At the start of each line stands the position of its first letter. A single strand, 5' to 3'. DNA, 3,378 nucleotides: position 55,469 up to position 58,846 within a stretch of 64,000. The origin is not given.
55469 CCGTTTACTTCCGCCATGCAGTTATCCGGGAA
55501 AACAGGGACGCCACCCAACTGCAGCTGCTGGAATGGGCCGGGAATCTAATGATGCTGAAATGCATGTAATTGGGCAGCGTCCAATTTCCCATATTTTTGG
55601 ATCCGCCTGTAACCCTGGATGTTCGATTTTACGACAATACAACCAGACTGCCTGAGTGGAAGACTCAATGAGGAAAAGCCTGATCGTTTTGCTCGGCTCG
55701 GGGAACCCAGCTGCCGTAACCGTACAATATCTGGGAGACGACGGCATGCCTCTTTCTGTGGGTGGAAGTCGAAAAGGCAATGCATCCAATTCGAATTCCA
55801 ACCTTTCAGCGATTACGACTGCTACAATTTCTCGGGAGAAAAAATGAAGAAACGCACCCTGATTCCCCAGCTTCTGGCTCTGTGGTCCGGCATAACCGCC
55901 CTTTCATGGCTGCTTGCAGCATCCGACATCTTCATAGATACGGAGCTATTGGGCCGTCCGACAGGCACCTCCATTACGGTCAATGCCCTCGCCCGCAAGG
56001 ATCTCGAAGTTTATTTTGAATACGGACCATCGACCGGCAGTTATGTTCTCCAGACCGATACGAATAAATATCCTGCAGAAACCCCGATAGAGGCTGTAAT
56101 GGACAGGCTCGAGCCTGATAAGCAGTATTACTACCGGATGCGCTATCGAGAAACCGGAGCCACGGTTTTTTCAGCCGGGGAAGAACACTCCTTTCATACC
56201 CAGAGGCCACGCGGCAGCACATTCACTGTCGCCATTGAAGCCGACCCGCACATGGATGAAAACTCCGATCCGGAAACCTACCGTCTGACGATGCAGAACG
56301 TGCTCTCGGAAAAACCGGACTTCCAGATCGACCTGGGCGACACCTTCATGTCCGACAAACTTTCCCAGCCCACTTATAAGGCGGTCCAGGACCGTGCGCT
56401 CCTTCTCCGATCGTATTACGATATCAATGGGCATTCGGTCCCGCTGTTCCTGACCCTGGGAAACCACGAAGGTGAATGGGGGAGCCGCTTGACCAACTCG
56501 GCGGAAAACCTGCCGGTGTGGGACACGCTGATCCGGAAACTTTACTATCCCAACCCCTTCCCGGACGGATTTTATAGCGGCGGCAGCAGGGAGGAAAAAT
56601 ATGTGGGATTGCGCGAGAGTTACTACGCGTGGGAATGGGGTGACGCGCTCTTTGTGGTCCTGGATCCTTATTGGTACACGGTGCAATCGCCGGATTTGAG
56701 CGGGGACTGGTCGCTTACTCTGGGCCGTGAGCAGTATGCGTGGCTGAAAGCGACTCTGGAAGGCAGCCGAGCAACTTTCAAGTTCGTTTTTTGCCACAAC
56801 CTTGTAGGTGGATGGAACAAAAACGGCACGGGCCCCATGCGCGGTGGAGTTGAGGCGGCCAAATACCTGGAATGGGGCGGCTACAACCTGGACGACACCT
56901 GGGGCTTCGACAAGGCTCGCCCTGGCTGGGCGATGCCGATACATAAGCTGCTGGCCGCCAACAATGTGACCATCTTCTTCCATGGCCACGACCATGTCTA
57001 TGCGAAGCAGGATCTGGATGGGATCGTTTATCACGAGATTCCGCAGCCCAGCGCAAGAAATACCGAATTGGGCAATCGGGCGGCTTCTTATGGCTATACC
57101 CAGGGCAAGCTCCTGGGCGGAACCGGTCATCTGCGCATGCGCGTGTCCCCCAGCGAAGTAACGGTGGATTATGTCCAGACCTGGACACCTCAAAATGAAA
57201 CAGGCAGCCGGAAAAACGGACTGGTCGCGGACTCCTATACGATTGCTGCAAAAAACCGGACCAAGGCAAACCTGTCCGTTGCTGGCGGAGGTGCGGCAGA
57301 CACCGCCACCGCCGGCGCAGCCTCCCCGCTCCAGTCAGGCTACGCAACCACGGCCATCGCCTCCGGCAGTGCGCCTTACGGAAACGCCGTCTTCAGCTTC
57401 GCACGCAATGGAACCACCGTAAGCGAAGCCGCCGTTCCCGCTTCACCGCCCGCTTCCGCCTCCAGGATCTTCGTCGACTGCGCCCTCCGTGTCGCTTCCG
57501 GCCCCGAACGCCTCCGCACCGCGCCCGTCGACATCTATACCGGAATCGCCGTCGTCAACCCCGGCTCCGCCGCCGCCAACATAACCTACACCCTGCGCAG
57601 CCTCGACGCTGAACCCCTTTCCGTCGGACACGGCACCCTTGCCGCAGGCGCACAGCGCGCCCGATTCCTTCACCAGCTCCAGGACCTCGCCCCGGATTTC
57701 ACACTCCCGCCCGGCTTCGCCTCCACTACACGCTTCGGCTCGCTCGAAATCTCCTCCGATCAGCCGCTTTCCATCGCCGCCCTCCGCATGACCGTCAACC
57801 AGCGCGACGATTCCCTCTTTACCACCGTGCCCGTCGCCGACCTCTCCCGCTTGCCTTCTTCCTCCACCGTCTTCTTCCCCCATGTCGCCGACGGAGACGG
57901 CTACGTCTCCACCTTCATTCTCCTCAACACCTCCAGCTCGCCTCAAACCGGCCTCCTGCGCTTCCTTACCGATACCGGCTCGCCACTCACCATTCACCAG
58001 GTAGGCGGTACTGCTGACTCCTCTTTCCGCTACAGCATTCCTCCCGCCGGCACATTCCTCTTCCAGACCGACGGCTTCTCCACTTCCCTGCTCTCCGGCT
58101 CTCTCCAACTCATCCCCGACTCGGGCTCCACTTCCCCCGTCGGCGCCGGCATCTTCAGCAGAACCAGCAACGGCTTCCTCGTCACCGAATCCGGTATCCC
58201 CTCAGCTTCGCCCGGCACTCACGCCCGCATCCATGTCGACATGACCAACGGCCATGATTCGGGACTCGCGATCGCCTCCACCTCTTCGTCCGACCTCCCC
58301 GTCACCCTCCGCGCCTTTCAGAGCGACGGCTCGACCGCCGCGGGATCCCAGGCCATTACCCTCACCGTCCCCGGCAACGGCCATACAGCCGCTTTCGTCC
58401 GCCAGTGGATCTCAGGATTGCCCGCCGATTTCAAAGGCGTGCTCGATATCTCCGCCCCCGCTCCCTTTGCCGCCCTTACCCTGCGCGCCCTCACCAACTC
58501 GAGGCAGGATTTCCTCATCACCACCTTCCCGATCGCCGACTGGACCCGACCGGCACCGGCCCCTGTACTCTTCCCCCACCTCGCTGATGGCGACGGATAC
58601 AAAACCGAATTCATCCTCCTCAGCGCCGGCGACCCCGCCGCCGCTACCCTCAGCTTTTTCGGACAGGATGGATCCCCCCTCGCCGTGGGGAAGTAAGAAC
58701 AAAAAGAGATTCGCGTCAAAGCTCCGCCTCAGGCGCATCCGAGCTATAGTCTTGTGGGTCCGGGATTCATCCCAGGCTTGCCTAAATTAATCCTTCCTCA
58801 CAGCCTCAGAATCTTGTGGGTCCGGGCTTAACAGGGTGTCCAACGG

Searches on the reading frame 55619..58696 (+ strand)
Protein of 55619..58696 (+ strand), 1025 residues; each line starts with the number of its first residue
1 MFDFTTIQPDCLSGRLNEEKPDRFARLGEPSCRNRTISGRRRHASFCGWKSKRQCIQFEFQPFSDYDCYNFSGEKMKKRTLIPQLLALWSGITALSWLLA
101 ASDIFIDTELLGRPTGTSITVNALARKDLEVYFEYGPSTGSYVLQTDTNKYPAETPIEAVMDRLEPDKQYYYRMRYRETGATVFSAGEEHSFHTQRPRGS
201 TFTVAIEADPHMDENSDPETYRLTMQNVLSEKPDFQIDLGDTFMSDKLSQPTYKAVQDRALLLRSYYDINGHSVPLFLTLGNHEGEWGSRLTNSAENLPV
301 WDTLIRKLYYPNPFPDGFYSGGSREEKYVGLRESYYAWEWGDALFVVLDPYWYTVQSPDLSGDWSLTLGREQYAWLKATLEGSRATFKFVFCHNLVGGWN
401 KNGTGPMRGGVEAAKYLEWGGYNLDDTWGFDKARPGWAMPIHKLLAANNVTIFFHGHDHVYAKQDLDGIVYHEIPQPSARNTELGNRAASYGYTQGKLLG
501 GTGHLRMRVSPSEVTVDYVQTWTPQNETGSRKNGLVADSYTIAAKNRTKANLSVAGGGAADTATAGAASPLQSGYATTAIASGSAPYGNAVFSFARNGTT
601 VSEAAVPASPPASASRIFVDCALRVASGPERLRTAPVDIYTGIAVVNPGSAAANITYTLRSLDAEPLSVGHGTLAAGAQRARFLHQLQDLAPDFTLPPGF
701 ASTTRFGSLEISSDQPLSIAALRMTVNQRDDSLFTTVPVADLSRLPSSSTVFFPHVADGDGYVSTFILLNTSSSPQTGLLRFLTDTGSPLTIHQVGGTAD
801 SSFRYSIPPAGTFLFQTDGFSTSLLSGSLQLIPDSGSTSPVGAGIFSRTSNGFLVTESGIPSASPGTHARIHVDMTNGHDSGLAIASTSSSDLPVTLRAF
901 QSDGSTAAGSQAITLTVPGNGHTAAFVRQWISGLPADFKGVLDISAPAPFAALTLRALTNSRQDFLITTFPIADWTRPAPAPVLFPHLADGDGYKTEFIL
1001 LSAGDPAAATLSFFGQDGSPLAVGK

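Call 6: search_protein_families(library=pfam, proteins=[window:55619-58696:+], max_evalue=0.01)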
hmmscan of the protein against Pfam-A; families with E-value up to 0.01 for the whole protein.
window:55619-58696:+ (1025 aa): 3 families
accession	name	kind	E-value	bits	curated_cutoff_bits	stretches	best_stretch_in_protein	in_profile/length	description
PF00149.33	Metallophos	-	3.1e-08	34.7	21.5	1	203-461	2-191/191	Calcineurin-like phosphoesterase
PF16656.11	Pur_ac_phosph_N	-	0.00079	20.4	30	1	116-194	12-93/93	Purple acid Phosphatase, N-terminal domain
PF09423.15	PhoD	-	0.0055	16.3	27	0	364-466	183-271/343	PhoD-like phosphatase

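Call 8: search_protein_families(library=ncbifam, proteins=[window:55619-58696:+], max_evalue=0.01)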
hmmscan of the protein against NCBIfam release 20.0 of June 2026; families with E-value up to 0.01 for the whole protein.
window:55619-58696:+ (1025 aa): 0 families

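Call 33: search_solved_structures(query=window:55619-58696:+, max_evalue=1, show_alignments=2)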
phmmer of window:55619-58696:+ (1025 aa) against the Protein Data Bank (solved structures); distinct sequences matched with E-value up to 1: 0.

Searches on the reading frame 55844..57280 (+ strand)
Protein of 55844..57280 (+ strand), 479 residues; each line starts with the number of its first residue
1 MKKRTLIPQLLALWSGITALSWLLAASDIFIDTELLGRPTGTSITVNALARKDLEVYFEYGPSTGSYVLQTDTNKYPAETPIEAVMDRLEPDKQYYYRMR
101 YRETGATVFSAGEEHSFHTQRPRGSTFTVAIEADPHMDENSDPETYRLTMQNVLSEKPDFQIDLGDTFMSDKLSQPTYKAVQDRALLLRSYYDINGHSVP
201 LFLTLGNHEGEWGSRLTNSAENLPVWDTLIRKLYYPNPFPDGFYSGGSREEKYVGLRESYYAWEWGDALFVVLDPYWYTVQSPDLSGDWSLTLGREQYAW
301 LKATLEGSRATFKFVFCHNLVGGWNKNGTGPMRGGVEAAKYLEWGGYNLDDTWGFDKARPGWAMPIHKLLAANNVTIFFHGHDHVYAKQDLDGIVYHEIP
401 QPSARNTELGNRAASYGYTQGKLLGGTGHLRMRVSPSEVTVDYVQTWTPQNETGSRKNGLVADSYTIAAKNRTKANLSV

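Call 40: find_homologous_proteins(query=window:55844-57280:+, max_evalue=0.00001)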
Query window:55844-57280:+ (479 aa): 5239 proteins with E <= 0.00001 among 8000 candidates; the best 120 are listed.
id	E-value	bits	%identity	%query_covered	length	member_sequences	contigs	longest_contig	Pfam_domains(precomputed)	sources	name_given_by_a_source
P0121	1.0e-251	854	74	99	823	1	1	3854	PF00149.34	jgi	jgi:hypothetical protein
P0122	3.3e-246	835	76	97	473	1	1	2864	PF00149.34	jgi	jgi:hypothetical protein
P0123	2.3e-238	810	77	92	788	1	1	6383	PF07603.18,PF00149.34,PF16656.12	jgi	jgi:hypothetical protein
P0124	9.7e-224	761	71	95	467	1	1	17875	PF00149.34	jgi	jgi:hypothetical protein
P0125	3.9e-213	726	66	95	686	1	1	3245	PF00149.34,PF16656.12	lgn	-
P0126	7.1e-213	725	68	95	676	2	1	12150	PF00149.34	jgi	jgi:uncharacterized protein (TIGR03437 family)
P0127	8.8e-213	725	65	98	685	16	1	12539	PF00149.34,PF16656.12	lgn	-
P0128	2.7e-210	717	66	94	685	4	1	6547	PF00149.34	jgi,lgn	jgi:uncharacterized protein (TIGR03437 family)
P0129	2.8e-210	717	65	97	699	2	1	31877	PF00149.34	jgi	jgi:uncharacterized protein (TIGR03437 family)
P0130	1.4e-208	711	64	97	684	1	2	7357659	PF00149.34,PF16656.12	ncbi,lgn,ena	-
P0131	1.4e-207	708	66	93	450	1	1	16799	PF00149.34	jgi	jgi:hypothetical protein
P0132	8.8e-207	705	64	95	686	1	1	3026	PF00149.34,PF16656.12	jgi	jgi:uncharacterized protein (TIGR03437 family)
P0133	3.2e-206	704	64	98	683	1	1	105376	PF00149.34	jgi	jgi:uncharacterized protein (TIGR03437 family)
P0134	9.8e-205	699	63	97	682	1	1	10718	PF09423.16,PF00149.34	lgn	-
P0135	1.3e-204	698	64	96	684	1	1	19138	PF00149.34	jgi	-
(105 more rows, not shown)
